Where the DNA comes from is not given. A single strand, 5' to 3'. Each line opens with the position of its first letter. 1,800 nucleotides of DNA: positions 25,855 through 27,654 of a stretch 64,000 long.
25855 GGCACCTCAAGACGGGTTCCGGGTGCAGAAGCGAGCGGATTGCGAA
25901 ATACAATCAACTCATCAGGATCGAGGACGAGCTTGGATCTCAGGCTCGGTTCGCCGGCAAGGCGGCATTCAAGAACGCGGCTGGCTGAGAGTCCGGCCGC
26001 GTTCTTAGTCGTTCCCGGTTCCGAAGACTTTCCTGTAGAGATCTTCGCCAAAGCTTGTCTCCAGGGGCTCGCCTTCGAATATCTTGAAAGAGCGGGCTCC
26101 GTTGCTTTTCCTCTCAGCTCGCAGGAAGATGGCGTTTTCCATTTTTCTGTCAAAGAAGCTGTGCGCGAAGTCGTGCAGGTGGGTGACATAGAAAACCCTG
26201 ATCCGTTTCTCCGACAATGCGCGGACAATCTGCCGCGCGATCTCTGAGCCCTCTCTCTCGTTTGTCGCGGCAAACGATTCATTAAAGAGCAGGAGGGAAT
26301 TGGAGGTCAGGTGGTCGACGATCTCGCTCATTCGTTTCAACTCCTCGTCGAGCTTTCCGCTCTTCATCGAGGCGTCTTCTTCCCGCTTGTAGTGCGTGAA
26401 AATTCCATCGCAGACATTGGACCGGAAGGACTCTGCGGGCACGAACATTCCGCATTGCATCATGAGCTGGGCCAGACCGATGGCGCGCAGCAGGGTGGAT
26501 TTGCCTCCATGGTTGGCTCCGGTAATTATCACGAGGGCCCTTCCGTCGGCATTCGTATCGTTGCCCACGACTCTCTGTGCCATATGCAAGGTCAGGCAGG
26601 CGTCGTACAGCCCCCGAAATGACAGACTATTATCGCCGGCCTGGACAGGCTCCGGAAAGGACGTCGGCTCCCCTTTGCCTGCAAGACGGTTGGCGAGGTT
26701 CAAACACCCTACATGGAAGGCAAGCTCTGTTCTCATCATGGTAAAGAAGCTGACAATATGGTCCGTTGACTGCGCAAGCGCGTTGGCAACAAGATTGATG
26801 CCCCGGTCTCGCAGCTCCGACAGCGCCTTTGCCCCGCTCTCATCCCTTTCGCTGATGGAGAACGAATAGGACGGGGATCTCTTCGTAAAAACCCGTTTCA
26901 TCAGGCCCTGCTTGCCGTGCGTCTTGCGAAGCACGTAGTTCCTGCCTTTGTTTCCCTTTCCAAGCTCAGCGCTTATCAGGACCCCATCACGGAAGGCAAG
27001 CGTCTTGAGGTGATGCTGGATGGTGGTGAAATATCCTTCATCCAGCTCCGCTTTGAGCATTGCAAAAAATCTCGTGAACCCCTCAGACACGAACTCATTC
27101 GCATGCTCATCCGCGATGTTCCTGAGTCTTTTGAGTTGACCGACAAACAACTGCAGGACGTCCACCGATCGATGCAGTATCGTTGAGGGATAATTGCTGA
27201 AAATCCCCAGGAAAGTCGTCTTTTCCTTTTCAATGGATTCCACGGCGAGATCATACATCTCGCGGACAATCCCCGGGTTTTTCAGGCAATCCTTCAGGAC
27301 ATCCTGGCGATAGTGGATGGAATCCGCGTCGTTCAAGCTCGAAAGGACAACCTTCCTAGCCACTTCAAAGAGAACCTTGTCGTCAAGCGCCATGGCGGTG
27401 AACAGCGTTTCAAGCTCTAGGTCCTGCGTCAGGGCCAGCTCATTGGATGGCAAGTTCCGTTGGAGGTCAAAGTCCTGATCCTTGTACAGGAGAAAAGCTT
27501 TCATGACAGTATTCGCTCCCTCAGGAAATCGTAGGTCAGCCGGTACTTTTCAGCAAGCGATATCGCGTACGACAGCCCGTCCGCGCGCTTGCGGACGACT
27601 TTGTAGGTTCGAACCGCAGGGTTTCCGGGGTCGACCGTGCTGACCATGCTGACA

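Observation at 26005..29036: Low-GC island carrying two tandem, overlapping MutS-domain ATPase paralogs without a mismatch-recognition or nuclease domain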

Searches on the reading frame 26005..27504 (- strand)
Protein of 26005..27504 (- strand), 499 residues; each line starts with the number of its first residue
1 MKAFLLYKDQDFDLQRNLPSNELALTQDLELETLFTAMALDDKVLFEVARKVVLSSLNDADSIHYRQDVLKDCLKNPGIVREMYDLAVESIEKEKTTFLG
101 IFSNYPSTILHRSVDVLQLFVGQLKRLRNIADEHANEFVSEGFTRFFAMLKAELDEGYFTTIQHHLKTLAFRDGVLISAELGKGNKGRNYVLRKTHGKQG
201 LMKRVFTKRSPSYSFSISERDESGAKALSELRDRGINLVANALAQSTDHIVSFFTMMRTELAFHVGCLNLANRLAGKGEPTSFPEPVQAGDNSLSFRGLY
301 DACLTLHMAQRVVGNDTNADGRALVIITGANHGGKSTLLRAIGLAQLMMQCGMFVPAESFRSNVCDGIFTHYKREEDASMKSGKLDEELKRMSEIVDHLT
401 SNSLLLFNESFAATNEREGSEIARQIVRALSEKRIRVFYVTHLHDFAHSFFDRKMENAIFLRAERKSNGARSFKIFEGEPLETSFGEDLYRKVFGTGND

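Call 3: search_protein_families(library=pfam, proteins=[window:26005-27504:-], max_evalue=1)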
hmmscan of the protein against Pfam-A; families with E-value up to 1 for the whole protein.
window:26005-27504:- (499 aa): 8 families
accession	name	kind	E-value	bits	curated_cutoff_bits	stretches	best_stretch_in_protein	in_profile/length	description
PF00488.27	MutS_V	-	4.3e-24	86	30.2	1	325-474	1-151/188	MutS domain V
PF13304.12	AAA_21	-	0.017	15.7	27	1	325-362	2-26/304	AAA domain, putative AbiEii toxin, Type IV TA system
PF13514.12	AAA_27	-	0.017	15.2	22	1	320-343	24-47/206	AAA domain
PF13476.12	AAA_23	-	0.03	15.4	27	1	324-345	21-42/201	AAA domain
PF13555.12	AAA_29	-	0.044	14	27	1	324-342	24-42/61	P-loop containing region of AAA domain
PF09818.15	ABC_ATPase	-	0.055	12.9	23.2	1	323-342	80-99/283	P-loop domain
PF13521.12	AAA_28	-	0.067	13.8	27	1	325-410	2-82/164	AAA domain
PF21774.3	NagJ_C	-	0.13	13.4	28.3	0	366-402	7-43/114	Hyaluronidase post-catalytic domain-like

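Call 4: search_protein_families(library=ncbifam, proteins=[window:26005-27504:-], max_evalue=1)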
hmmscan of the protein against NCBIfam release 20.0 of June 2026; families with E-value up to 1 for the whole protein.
window:26005-27504:- (499 aa): 12 families
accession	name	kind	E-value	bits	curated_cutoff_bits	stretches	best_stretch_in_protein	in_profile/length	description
NF052383.1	ATPase_KamC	equivalog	6.7e-24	84.5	300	1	324-446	309-431/508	lysine 5,6-aminomutase reactivase ATPase KamC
NF003810.1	PRK05399.1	equivalog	2.1e-23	82.9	480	1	260-448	537-730/793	DNA mismatch repair protein MutS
TIGR01069.2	mutS2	equivalog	1.7e-22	79.6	400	1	302-448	306-454/790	endonuclease MutS2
TIGR01070.1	mutS1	equivalog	6.9e-22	77.6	641.7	1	261-448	530-719/840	DNA mismatch repair protein MutS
NF040873.1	AztA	equivalog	0.0042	16.7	220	1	317-342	13-38/191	zinc ABC transporter ATP-binding protein AztA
TIGR03005.1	ectoine_ehuA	equivalog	0.011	14.9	345.4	1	403-455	166-218/252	ectoine/hydroxyectoine ABC transporter ATP-binding protein EhuA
NF007601.2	PRK10247.1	equivalog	0.022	14.3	292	0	400-444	148-192/204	iron efflux ABC transporter ATP-binding subunit FetA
NF007027.0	PRK09493.1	equivalog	0.034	13.5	379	0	320-355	25-60/240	glutamine ABC transporter ATP-binding protein GlnQ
NF008428.0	PRK11264.1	equivalog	0.038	13.2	406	0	403-454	164-214/250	L-cystine ABC transporter ATP-binding protein TcyN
NF008338.0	PRK11124.1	equivalog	0.054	13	369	0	402-449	160-206/242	arginine ABC transporter ATP-binding protein ArtP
NF010068.0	PRK13548.1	equivalog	0.062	12.4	261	1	320-342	29-51/261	heme ABC transporter ATP-binding protein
NF006746.0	PRK09270.1-5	subfamily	0.13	11.2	250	1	307-342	7-41/210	nucleoside/nucleotide kinase family protein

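Call 5: search_protein_families(library=padloc, proteins=[window:26005-27504:-], max_evalue=1)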
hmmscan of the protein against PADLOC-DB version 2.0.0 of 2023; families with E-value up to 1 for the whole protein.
window:26005-27504:- (499 aa): 17 families
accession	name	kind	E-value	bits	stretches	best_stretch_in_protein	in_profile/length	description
PDLC03878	NsnB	-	0.00021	19.2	1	322-465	21-121/345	-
PDLC02335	AbiLi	-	0.0009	16.4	1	310-357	71-106/326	AbiLi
PDLC04140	mad8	-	0.0033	15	1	314-432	19-113/314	mads_8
PDLC02980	AriA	-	0.0041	15.1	1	325-347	2-24/304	-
PDLC00301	PtuA1|PtuA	-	0.0054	13.8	1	296-361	11-76/429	AAA ATPase domain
PDLC00269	PtuA1|PtuA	-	0.007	13.7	1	323-345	33-55/446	AAA ATPase domain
PDLC03859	LmuB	-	0.0073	13.5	1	323-342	25-44/611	-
PDLC00291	PtuA1|PtuA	-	0.0097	12.5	1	296-347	330-380/773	AAA ATPase domain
PDLC02914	ATPase-Toprim_I-B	-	0.011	13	1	320-352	23-46/443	-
PDLC00288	PtuA1|PtuA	-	0.011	12.3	1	304-347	328-367/733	AAA ATPase domain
PDLC00304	PtuA1|PtuA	-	0.012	12.8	1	325-413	42-117/444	AAA ATPase domain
PDLC00290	PtuA1|PtuA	-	0.014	12.7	1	323-362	24-63/414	AAA ATPase domain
PDLC02668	DndD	-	0.015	12.3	1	319-345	27-53/659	DndD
PDLC04135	mad3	-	0.021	12.4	1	322-346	23-46/374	mads_3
PDLC04610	PDC-M38A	-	0.021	12.1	1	418-472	289-343/362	-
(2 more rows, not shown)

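Call 6: find_homologous_proteins(query=window:26005-27504:-, max_evalue=0.00001)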
Query window:26005-27504:- (499 aa): 8000 proteins with E <= 0.00001 among 8000 candidates; the best 120 are listed.
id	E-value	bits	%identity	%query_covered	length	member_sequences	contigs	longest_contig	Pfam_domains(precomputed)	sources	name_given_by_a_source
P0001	0.0e+0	1099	99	100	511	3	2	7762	PF00488.28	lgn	-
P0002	2.1e-260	882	81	100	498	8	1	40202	PF00488.28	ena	-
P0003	1.1e-259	880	79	100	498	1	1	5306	PF00488.28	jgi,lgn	-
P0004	3.5e-259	878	78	100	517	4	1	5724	PF00488.28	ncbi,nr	ncbi:MAG TPA: DNA mismatch repair protein MutS [Spirochaetia bacterium]|nr:DNA mismatch repair prote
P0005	1.6e-256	870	79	100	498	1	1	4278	PF00488.28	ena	-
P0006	2.3e-254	862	79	100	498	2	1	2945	PF00488.28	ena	-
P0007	7.0e-253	858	78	100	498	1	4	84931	PF00488.28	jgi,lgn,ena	jgi:DNA mismatch repair ATPase MutS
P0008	6.5e-251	851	76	100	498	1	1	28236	PF00488.28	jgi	jgi:DNA mismatch repair ATPase MutS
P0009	5.3e-249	845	77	100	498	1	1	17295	PF00488.28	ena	-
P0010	7.5e-249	844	76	100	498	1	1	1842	PF00488.28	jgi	jgi:DNA mismatch repair ATPase MutS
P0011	8.3e-248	841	77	99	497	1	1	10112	PF00488.28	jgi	jgi:DNA mismatch repair ATPase MutS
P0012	3.5e-238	809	72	100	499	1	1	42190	PF00488.28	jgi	-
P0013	3.7e-237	806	71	100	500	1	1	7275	PF00488.28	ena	-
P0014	9.2e-236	801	71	100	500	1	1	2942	PF00488.28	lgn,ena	-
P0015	1.8e-235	800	71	100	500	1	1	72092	PF00488.28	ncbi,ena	-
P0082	2.9e-227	773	69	99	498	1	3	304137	PF00488.28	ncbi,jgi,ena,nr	ncbi:MAG TPA: hypothetical protein VNG51_18055 [Ktedonobacteraceae bacterium]|nr:hypothetical protei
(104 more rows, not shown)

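Call 12: find_encoding_contigs(protein=P0082, flank=8000, max_places=2)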
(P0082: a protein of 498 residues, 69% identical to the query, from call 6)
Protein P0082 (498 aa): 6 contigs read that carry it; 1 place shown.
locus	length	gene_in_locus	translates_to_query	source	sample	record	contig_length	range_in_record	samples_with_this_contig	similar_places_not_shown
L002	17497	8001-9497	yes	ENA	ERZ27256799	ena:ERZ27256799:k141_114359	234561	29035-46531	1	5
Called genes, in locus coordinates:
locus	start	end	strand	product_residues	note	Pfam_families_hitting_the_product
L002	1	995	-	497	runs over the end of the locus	PF13559:DUF4129 (weak)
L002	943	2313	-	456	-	PF01882:DUF58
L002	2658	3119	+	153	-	PF08282:Hydrolase_3 (weak)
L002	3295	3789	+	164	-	PF13646:HEAT_2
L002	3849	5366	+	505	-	PF19538:DUF6062 (weak)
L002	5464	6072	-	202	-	-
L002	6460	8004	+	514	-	PF00488:MutS_V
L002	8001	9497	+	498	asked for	PF00488:MutS_V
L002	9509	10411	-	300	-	-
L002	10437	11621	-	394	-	PF07690:MFS_1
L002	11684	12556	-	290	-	PF00481:PP2C, PF13672:PP2C_2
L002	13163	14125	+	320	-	PF00146:NADHdh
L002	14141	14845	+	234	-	PF00420:Oxidored_q2 (weak)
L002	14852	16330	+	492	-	PF00662:Proton_antipo_N, PF00361:Proton_antipo_M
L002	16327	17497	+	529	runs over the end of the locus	PF00329:Complex1_30kDa, PF00346:Complex1_49kDa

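Call 45: search_solved_structures(query=A4, max_evalue=0.001, show_alignments=1)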
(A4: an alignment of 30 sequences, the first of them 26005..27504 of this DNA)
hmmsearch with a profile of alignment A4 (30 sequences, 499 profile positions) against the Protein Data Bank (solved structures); distinct sequences matched with E-value up to 0.001: 41.
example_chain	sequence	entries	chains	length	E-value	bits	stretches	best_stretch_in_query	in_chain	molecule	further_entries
1ewr_A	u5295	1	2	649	4e-19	71.7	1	313-487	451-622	DNA MISMATCH REPAIR PROTEIN MUTS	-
1ewq_A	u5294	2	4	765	5.3e-19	71.3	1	313-487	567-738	DNA MISMATCH REPAIR PROTEIN MUTS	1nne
1fw6_A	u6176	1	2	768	5.4e-19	71.3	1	313-487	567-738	DNA MISMATCH REPAIR PROTEIN MUTS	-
7vuf_B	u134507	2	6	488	8.9e-18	67.3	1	313-447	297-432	Endonuclease MutS2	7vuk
8r7e_B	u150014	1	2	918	7.1e-17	64.3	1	266-444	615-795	DNA mismatch repair protein Msh3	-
3thw_B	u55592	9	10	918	8.8e-17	64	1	266-444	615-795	DNA mismatch repair protein Msh3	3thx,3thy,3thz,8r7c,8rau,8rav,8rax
8rz7_B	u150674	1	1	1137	1e-16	63.8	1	266-444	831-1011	DNA mismatch repair protein Msh3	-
8r7v_B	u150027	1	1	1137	1.3e-16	63.5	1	266-444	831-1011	DNA mismatch repair protein Msh3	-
8olx_B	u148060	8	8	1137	1.3e-16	63.5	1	266-444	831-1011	DNA mismatch repair protein Msh3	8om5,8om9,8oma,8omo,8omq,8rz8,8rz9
8rb1_B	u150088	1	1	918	3.5e-16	62.1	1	266-444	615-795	DNA mismatch repair protein Msh3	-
8qpp_W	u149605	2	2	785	6.3e-16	61.2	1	311-455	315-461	Endonuclease MutS2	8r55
7qv3_v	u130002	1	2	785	6.4e-16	61.2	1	311-455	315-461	Endonuclease MutS2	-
8raw_B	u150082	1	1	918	1.1e-15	60.5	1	266-444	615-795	DNA mismatch repair protein Msh3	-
8raz_B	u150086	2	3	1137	1.1e-15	60.4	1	266-444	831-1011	DNA mismatch repair protein Msh3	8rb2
5x9w_A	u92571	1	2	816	4e-15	58.6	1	315-487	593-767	DNA mismatch repair protein MutS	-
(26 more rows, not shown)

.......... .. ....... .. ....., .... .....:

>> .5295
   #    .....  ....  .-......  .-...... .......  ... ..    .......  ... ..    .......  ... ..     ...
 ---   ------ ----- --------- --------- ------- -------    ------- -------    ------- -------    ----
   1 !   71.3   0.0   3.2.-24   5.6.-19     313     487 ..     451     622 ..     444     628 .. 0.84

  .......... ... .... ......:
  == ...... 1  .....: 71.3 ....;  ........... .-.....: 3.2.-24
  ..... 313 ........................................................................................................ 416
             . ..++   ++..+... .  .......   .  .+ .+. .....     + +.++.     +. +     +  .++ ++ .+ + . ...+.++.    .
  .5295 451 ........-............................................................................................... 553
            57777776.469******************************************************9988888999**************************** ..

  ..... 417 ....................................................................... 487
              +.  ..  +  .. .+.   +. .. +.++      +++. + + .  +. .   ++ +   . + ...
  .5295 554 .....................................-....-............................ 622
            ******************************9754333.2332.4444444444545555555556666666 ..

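Call 54: predict_structure(alignment_id=A4)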
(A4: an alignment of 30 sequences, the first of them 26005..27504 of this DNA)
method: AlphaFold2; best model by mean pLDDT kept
length: 499 residues; sequences in the alignment: 30
mean_pLDDT: 47.8   pTM: 0.40
mean pLDDT of the five models: 47.8, 44.3, 38.6, 38.2, 35.1
residues with pLDDT >= 90: 0; 70-90: 51; 50-70: 146; < 50: 302
segments of 3 or more residues with pLDDT < 50: 1-60, 99-101, 169-232, 276-324, 327-385, 399-416, 456-499
pLDDT, mean of each block of 10 residues (from residue 1): 29 38 33 36 41 37 54 73 81 68 58 73 83 79 67 67 57 37 37 37 33 32 43 52 60 63 55 46 43 36 27 28 47 36 41 34 31 34 50 53 44 45 59 55 57 51 40 40 33 31
secondary structure, 60 per line:
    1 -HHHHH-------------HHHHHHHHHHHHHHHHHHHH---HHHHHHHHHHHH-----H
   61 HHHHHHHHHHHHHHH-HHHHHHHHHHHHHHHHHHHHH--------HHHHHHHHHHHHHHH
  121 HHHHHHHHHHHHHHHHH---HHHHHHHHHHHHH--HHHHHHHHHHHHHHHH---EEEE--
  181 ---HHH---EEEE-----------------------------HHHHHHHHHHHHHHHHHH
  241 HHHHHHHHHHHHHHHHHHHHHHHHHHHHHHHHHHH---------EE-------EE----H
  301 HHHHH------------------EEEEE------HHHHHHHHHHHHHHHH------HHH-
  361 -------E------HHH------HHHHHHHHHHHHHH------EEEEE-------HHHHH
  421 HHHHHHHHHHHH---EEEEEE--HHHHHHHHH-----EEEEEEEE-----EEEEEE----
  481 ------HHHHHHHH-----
elements in order: H2-6 H20-39 H43-54 H60-75 H77-97 H106-137 H141-153 H156-171 E175-178 E190-193 H223-275 H300-305 E324-328 H335-350 H384-397 E404-408 H416-432 E436-441 H444-452 E458-465 E471-476 H487-494

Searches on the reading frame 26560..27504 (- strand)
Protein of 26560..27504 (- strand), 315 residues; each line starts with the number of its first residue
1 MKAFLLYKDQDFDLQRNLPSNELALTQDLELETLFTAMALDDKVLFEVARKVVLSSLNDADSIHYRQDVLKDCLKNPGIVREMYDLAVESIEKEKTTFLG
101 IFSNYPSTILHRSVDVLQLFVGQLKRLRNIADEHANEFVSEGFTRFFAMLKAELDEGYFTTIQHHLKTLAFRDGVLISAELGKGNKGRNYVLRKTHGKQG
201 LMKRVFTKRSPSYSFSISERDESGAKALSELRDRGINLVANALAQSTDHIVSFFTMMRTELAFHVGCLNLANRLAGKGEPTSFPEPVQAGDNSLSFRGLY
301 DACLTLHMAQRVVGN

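Call 59: search_solved_structures(query=A6, max_evalue=10, show_alignments=2)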
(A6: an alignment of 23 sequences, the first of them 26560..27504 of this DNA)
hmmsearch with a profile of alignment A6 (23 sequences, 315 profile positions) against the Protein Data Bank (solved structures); distinct sequences matched with E-value up to 10: 6.
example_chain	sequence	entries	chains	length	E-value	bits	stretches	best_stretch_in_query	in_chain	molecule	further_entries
9mg0_A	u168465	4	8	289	0.059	15.6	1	56-148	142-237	mRNA cap guanine-N(7) methyltransferase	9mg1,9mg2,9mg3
2h09_A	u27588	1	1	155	0.21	13.8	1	137-194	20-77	Transcriptional regulator mntR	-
9mg4_A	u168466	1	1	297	0.22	13.7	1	57-148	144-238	mRNA cap guanine-N7 methyltransferase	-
9mg6_A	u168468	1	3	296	0.25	13.5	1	57-148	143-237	mRNA cap guanine-N7 methyltransferase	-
9mg5_A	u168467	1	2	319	0.25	13.5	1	57-148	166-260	mRNA cap guanine-N7 methyltransferase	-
9gl1_A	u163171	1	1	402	0.29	13.3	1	32-77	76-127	Acetylpolyamine aminohydrolase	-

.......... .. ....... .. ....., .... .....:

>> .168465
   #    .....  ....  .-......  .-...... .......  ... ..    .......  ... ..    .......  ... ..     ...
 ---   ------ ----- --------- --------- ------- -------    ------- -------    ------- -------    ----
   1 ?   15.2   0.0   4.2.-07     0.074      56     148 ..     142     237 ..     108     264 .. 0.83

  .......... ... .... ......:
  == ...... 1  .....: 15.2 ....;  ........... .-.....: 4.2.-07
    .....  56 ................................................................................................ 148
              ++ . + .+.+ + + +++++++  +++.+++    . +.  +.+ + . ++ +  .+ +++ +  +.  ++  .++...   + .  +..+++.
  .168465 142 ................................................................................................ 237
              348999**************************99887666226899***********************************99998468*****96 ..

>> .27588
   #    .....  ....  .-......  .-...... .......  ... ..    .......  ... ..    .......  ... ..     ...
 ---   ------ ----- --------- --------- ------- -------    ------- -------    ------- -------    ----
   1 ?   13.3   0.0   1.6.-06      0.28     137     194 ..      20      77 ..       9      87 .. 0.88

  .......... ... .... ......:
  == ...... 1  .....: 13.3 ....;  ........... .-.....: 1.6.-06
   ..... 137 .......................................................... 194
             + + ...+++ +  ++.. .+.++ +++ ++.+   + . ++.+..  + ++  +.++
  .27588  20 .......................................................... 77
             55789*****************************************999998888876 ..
